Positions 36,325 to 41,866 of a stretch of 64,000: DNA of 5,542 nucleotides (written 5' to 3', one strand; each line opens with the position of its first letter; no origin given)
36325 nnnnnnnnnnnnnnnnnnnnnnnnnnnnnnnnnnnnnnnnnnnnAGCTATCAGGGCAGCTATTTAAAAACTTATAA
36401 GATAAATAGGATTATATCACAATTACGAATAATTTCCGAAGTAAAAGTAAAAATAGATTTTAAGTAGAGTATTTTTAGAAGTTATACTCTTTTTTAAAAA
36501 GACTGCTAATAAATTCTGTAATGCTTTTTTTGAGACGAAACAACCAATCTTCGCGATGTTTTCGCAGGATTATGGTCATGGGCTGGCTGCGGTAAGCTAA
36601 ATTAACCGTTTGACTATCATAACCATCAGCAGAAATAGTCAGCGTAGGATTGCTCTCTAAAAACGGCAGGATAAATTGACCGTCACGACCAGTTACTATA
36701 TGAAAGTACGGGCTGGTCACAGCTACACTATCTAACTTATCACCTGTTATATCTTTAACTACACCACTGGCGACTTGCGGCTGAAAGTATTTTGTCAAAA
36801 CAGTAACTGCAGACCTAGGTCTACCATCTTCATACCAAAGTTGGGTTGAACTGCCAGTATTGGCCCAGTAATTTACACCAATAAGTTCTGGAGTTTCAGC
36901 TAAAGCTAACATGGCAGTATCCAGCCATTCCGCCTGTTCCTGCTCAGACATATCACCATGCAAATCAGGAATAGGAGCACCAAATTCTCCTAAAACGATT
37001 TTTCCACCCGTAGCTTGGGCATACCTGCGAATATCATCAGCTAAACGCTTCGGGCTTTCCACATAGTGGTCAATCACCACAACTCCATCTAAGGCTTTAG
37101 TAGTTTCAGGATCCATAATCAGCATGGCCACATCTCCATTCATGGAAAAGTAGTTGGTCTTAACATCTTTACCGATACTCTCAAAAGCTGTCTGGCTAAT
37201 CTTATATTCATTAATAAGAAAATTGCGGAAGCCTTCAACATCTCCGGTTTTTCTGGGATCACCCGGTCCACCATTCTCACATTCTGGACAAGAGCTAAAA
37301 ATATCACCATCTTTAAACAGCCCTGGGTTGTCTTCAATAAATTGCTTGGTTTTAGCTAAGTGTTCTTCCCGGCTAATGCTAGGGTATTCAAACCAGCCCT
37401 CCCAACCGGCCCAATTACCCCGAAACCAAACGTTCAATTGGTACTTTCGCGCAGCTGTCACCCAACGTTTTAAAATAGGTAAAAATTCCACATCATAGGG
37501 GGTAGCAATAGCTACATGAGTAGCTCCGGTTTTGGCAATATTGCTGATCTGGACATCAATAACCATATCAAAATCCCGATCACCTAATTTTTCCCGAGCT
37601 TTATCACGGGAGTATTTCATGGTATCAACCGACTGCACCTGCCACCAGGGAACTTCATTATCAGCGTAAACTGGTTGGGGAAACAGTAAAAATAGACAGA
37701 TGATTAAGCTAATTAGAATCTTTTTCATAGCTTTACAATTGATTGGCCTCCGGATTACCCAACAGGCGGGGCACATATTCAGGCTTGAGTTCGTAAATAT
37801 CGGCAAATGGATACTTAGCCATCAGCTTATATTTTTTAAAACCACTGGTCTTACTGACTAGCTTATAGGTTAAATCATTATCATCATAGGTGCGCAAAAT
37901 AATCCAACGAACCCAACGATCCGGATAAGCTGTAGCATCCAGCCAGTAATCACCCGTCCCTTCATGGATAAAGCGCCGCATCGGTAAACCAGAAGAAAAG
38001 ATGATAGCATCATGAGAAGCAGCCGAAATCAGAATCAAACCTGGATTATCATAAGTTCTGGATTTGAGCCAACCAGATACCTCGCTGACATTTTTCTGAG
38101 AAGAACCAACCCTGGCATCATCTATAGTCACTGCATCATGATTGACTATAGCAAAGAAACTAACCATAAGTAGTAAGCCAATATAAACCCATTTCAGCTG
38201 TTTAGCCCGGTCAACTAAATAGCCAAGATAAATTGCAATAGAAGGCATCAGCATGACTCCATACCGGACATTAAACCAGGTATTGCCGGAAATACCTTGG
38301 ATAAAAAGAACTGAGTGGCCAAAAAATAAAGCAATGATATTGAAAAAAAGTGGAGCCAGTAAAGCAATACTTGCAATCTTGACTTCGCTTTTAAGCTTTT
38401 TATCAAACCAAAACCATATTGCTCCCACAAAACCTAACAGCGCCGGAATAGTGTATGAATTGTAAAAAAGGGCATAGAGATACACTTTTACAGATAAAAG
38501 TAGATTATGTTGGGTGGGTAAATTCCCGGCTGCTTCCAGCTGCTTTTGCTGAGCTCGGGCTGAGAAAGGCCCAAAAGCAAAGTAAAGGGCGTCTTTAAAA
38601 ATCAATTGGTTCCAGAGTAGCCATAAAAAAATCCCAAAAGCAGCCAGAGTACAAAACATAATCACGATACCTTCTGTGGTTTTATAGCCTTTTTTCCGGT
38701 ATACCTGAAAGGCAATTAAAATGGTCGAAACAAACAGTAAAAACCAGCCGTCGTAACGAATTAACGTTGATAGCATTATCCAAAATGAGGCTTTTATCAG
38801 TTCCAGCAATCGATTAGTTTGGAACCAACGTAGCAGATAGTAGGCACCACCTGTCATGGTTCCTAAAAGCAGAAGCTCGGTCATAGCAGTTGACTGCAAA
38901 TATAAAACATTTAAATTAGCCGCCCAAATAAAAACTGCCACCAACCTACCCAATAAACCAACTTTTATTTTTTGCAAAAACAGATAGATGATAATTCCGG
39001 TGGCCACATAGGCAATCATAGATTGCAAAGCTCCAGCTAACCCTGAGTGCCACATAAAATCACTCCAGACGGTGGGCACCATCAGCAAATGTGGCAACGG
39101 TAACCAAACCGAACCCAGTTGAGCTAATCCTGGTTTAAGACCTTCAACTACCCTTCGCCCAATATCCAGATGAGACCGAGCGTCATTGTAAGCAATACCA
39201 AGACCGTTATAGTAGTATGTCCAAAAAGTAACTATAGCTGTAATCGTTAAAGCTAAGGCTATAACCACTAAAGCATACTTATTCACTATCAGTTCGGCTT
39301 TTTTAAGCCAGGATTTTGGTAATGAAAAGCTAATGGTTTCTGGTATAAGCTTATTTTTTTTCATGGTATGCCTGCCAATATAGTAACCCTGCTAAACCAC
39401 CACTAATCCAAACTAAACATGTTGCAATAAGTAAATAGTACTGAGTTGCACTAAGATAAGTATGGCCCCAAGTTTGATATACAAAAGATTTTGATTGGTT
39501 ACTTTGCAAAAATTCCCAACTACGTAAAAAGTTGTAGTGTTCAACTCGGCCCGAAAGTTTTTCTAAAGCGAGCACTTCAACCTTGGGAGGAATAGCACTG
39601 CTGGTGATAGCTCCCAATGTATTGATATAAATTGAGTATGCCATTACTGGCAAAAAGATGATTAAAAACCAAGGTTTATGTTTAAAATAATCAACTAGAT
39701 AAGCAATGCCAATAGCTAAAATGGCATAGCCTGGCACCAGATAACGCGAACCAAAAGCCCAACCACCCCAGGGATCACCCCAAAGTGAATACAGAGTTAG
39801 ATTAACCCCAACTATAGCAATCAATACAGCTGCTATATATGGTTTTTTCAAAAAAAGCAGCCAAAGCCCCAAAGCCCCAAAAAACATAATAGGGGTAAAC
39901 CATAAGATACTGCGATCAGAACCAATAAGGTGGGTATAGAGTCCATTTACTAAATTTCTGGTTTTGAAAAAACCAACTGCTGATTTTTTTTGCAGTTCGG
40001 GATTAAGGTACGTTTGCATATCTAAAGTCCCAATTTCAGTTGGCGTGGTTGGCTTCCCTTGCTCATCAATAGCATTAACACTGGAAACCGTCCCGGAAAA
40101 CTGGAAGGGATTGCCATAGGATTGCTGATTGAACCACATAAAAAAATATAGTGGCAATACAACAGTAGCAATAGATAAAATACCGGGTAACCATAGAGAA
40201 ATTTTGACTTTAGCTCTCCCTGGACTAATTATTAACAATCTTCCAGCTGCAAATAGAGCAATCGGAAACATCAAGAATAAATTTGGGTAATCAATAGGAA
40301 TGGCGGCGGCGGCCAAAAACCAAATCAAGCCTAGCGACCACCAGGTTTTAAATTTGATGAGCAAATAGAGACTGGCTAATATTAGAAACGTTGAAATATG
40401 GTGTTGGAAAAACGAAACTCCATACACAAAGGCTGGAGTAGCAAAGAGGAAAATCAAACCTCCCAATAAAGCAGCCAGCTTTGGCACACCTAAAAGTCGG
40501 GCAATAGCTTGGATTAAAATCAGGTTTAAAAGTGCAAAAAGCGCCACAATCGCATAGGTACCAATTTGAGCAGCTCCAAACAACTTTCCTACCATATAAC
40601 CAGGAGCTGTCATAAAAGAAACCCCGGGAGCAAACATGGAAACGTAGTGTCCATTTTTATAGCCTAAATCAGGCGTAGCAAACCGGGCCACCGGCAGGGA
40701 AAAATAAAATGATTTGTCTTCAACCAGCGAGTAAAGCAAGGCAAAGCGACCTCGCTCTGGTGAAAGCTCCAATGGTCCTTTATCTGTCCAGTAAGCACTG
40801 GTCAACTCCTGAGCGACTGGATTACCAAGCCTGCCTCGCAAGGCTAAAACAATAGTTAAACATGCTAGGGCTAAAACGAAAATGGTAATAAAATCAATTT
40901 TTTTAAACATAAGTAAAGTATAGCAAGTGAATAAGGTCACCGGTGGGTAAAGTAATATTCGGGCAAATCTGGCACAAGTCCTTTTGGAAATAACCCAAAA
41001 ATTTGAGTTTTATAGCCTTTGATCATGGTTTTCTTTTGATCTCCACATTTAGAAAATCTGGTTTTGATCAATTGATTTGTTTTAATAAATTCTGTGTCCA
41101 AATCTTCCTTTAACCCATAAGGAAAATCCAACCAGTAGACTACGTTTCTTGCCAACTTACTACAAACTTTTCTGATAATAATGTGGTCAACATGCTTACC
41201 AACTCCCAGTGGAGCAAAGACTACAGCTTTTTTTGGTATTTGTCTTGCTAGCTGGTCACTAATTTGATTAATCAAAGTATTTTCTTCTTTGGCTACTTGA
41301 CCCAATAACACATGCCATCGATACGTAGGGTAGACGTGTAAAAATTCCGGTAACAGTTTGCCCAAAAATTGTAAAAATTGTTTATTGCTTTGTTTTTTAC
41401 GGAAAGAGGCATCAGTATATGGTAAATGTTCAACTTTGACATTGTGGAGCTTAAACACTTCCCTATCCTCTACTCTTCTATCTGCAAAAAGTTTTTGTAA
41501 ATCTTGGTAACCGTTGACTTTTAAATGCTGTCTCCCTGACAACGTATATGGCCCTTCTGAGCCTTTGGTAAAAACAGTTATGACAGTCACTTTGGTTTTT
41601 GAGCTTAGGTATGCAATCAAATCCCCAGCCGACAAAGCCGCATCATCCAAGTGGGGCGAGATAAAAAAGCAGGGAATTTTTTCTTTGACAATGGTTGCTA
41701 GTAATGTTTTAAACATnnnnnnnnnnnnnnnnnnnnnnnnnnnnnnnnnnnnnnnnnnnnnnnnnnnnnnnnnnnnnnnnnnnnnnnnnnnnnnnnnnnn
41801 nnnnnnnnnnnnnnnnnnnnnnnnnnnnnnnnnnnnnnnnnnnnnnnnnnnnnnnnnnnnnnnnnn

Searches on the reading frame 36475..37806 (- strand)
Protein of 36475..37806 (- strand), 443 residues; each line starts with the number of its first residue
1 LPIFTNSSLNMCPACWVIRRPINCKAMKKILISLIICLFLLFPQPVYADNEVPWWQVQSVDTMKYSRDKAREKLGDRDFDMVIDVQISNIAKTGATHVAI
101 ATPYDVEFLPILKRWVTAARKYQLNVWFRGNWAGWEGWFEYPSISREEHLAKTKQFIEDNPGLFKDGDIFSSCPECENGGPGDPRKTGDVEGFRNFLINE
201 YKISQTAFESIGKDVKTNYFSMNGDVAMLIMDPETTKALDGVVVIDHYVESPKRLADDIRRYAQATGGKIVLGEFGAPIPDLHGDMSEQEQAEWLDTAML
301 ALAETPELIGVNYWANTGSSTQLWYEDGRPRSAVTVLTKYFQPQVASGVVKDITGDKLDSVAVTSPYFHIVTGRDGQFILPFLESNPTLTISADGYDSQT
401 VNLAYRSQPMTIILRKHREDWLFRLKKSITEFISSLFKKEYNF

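Call 7: search_protein_families(library=pfam, proteins=[window:36475-37806:-], max_evalue=1)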
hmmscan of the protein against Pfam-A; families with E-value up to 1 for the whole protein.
window:36475-37806:- (443 aa): 2 families
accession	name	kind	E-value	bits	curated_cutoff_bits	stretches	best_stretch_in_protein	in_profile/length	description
PF13620.12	CarboxypepD_reg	-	0.00018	22.3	32.3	1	347-402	3-65/82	Carboxypeptidase regulatory-like domain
PF13715.12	CarbopepD_reg_2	-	0.00092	19.6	32.2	1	347-408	2-67/88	CarboxypepD_reg-like domain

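Call 23: search_protein_families(library=ncbifam, proteins=[window:36475-37806:-], max_evalue=1)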
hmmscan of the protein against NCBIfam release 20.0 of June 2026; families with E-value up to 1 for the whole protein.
window:36475-37806:- (443 aa): 0 families

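Call 39: search_solved_structures(query=window:36475-37806:-, max_evalue=10)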
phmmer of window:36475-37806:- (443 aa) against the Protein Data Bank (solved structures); distinct sequences matched with E-value up to 10: 3.
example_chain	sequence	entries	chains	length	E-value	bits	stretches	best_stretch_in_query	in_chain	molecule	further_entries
9hfj_A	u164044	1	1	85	0.2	13.5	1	346-407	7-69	SusC homolog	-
5aq0_A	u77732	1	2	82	0.25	13.2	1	347-412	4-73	CARBOXYPEPTIDASE D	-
9j6z_A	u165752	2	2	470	1.1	11.1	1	326-411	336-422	Carboxypeptidase D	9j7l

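Call 64: search_solved_structures(query=A5, max_evalue=10)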
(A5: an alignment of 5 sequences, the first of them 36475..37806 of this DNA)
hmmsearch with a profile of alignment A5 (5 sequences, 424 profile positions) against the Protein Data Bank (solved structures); distinct sequences matched with E-value up to 10: 9.
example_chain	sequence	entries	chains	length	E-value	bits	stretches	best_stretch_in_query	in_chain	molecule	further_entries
4u3s_B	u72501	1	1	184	0.046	15.5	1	326-393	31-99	Cellulosomal scaffoldin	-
4wi0_B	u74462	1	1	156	0.049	15.4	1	327-393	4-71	Cellulosomal scaffoldin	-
8g4k_A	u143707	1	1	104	0.8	11.4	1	177-232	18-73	5HCS_TGFBR2_1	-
8ir0_H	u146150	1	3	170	0.85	11.4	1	203-288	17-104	Ferritin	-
8iqz_H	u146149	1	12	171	0.85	11.4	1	203-288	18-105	Ferritin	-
8iqy_H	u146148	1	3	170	0.85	11.4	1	203-288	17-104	Ferritin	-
8iqw_E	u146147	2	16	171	0.85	11.4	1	203-288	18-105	Ferritin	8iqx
8iqv_H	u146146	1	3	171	0.86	11.3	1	203-288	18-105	Ferritin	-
3qd8_A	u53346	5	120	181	1.6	10.4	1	67-105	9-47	Probable bacterioferritin BfrB | Ferritin BfrB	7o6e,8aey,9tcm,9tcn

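Call 65: search_protein_families(library=pfam, alignment_id=A5, max_evalue=1)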
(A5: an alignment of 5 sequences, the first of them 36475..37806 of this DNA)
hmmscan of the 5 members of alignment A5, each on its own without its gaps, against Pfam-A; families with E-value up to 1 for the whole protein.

A. member 1, window:36475-37806:- (443 aa): 2 families
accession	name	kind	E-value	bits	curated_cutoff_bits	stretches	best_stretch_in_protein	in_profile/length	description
PF13620.12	CarboxypepD_reg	-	0.00018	22.3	32.3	1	347-402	3-65/82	Carboxypeptidase regulatory-like domain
PF13715.12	CarbopepD_reg_2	-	0.00092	19.6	32.2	1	347-408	2-67/88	CarboxypepD_reg-like domain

B. families by the number of members that match (of 5 scanned): 6 families
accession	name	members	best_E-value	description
PF13620.12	CarboxypepD_reg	4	1.2e-08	Carboxypeptidase regulatory-like domain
PF13715.12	CarbopepD_reg_2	4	2.9e-06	CarboxypepD_reg-like domain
PF15976.11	CooC_C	3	1.5e-05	CS1-pili formation C-terminal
PF08308.17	PEGA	1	0.029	PEGA domain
PF16371.11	MetallophosN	1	0.096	N terminal of Calcineurin-like phosphoesterase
PF12985.13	DUF3869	1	0.15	Domain of unknown function (DUF3869)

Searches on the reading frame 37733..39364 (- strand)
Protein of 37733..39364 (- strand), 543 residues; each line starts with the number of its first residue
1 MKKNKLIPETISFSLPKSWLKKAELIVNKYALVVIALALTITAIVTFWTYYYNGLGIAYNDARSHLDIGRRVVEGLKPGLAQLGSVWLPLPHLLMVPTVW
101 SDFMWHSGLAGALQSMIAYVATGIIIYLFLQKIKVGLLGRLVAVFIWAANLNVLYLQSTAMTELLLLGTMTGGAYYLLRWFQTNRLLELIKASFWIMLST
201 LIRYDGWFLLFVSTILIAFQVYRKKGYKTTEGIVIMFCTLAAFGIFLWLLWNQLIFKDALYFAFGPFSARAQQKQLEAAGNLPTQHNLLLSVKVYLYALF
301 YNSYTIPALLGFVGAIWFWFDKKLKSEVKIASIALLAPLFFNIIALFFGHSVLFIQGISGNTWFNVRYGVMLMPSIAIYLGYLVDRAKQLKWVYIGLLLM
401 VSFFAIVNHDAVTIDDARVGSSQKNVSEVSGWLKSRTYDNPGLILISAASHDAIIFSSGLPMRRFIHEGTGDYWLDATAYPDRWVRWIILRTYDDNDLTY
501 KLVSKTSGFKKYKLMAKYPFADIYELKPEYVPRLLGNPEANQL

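Call 7: search_protein_families(library=pfam, proteins=[window:37733-39364:-], max_evalue=1)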
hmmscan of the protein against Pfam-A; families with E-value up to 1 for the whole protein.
window:37733-39364:- (543 aa): 0 families

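Call 21: search_solved_structures(query=window:37733-39364:-, max_evalue=10)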
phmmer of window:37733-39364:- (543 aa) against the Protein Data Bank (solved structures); distinct sequences matched with E-value up to 10: 0.

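Call 23: search_protein_families(library=ncbifam, proteins=[window:37733-39364:-], max_evalue=1)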
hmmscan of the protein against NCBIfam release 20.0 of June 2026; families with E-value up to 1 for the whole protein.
window:37733-39364:- (543 aa): 0 families

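Call 26: find_homologous_proteins(query=window:37733-39364:-, max_evalue=0.00001)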
Query window:37733-39364:- (543 aa): 2344 proteins with E <= 0.00001 among 8000 candidates; the best 120 are listed.
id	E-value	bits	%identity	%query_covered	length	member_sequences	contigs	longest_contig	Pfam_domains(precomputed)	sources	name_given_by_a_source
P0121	0.0e+0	1215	100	100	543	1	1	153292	-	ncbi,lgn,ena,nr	ncbi:hypothetical protein GYA49_05570 [Candidatus Beckwithbacteria bacterium]|nr:hypothetical protei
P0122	3.6e-244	830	67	97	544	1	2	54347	-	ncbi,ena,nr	ncbi:hypothetical protein IH980_03585 [Patescibacteria group bacterium]|nr:hypothetical protein [Pat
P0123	6.2e-244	829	59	100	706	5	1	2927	-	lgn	-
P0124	7.8e-240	816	67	97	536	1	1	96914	-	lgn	-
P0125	5.0e-239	813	68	98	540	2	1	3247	-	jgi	-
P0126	1.2e-238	812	69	97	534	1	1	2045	-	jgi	-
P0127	5.1e-238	810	68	98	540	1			-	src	-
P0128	8.3e-238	809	69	98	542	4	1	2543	-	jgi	-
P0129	9.3e-238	809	66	97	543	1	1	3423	-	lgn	-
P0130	1.2e-237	809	68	98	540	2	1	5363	-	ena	-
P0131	1.4e-237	808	65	99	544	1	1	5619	-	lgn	-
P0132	4.1e-237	807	66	97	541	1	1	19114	-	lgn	-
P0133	5.0e-237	806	67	95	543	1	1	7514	-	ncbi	-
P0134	7.1e-237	806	67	97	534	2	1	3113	-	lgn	-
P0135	9.2e-237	806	66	97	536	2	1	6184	-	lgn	-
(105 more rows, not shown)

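Call 45: predict_structure(alignment_id=A3)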
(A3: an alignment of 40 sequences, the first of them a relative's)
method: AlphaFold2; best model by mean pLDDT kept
length: 543 residues; sequences in the alignment: 40
mean_pLDDT: 73.6   pTM: 0.71
mean pLDDT of the five models: 73.6, 73.2, 69.5, 69.0, 68.4
residues with pLDDT >= 90: 162; 70-90: 180; 50-70: 94; < 50: 107
segments of 3 or more residues with pLDDT < 50: 1-7, 56-107, 157-161, 265-269, 351-366, 411-424, 538-543
pLDDT, mean of each block of 10 residues (from residue 1): 43 70 81 91 79 52 39 43 37 42 49 79 96 93 89 49 78 97 95 94 83 96 93 96 85 65 53 55 76 81 84 95 91 91 77 37 46 92 92 91 73 39 57 84 76 64 72 79 87 61 83 82 88 64 38
secondary structure, 60 per line:
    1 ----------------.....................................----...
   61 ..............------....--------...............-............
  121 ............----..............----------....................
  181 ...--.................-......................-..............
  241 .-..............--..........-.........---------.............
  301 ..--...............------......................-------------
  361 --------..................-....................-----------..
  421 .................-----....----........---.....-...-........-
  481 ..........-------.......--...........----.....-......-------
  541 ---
elements in order: H17-53 H58-74 H81-84 H93-107 H109-132 H137-150 H161-183 H186-202 H204-225 H227-241 H243-256 H259-268 H270-278 H288-302 H305-319 H326-347 H369-386 H388-407 H419-437 E443-446 H451-458 H472-479 H481-484 E485-490 H498-504 H507-511 E512-517 E522-526 H528-533

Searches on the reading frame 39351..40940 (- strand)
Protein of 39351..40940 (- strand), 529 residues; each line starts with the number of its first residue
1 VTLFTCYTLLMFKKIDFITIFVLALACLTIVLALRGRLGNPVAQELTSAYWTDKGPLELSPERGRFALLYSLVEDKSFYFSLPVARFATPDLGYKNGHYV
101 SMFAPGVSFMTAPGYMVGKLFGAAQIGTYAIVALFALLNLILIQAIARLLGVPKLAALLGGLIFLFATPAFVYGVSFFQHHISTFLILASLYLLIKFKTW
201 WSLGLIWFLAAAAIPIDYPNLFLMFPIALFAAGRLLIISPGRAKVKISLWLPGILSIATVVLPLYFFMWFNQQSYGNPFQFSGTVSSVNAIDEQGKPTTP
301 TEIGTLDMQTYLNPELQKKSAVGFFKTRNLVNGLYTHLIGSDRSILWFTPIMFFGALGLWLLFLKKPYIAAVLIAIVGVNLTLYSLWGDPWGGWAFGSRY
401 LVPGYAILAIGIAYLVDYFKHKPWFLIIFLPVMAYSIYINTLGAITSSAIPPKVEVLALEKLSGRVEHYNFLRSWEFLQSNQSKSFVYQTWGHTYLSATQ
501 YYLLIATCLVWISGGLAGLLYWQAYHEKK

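Call 7: search_protein_families(library=pfam, proteins=[window:39351-40940:-], max_evalue=1)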
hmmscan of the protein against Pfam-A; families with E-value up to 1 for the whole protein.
window:39351-40940:- (529 aa): 0 families

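Call 22: search_solved_structures(query=window:39351-40940:-, max_evalue=10)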
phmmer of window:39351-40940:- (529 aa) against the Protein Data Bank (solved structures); distinct sequences matched with E-value up to 10: 0.

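Call 23: search_protein_families(library=ncbifam, proteins=[window:39351-40940:-], max_evalue=1)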
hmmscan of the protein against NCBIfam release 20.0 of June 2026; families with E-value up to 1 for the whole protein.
window:39351-40940:- (529 aa): 1 family
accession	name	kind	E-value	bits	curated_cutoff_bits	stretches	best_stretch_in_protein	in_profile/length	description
NF047440.1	LA3751_2_3_fam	subfamily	1.4e-07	30.8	200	2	334-446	270-388/460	LA_3751/LA_3752 family putative glycosyltransferase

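Call 84: find_homologous_proteins(query=window:39351-40940:-, max_evalue=0.00001)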
Query window:39351-40940:- (529 aa): 1161 proteins with E <= 0.00001 among 8000 candidates; the best 120 are listed.
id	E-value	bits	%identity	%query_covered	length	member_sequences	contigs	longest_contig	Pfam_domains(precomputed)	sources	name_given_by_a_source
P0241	0.0e+0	1157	100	98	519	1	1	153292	-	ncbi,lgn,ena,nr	ncbi:hypothetical protein GYA49_05575 [Candidatus Beckwithbacteria bacterium]|nr:hypothetical protei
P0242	1.0e-190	654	57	98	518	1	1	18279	-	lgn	-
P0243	2.6e-184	632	57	97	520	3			-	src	-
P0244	2.4e-183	629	55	98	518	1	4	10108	-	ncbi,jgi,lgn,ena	-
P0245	4.6e-182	625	57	94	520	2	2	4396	-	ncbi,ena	-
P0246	9.8e-181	621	55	95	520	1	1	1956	-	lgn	-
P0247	3.5e-180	619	54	97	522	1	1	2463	-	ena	-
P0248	2.2e-179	616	55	93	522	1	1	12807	-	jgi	-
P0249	6.9e-179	614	56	95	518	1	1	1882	-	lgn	-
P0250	8.6e-179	614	55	95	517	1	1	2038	-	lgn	-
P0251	1.2e-178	614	55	95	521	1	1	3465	-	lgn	-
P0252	8.6e-178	611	53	94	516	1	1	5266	-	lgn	-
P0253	5.5e-177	608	55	94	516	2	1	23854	-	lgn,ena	-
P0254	7.7e-177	608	53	95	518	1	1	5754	-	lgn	-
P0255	3.9e-176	605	56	90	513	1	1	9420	-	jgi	jgi:hypothetical protein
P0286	2.7e-172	593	54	92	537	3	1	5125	PF03901.24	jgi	jgi:hypothetical protein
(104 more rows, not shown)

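Call 87: search_solved_structures(query=A7, max_evalue=10)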
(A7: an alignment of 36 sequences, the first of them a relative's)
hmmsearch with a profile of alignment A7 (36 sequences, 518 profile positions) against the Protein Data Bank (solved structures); distinct sequences matched with E-value up to 10: 0.

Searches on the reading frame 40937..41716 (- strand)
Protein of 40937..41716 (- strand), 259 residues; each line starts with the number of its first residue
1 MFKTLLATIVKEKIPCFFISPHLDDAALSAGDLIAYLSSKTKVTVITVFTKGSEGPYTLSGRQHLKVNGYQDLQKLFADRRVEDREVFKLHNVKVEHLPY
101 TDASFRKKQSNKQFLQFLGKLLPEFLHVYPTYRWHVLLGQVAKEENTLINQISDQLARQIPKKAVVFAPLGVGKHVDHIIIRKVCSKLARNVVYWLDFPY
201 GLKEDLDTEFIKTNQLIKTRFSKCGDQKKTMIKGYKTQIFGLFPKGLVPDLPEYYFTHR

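Call 7: search_protein_families(library=pfam, proteins=[window:40937-41716:-], max_evalue=1)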
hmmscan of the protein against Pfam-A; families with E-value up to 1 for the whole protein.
window:40937-41716:- (259 aa): 2 families
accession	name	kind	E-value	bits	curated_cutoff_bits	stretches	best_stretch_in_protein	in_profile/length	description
PF02585.22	PIG-L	-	6.7e-16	59.4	28.2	1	18-185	2-125/129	GlcNAc-PI de-N-acetylase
PF08503.15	DapH_N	-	0.035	14.8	27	1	29-80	2-53/86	Tetrahydrodipicolinate succinyltransferase N-terminal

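Call 23: search_protein_families(library=ncbifam, proteins=[window:40937-41716:-], max_evalue=1)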
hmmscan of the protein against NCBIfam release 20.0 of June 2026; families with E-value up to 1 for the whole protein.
window:40937-41716:- (259 aa): 2 families
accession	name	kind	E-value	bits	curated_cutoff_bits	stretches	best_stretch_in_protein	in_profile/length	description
TIGR04001.1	thiol_BshB1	equivalog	0.037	13.7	182.5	0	18-54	6-42/226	bacillithiol biosynthesis deacetylase BshB1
NF041274.1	isoleu_diox_hilA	equivalog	0.045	13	500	1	181-243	48-108/285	L-isoleucine 3(1)-dioxygenase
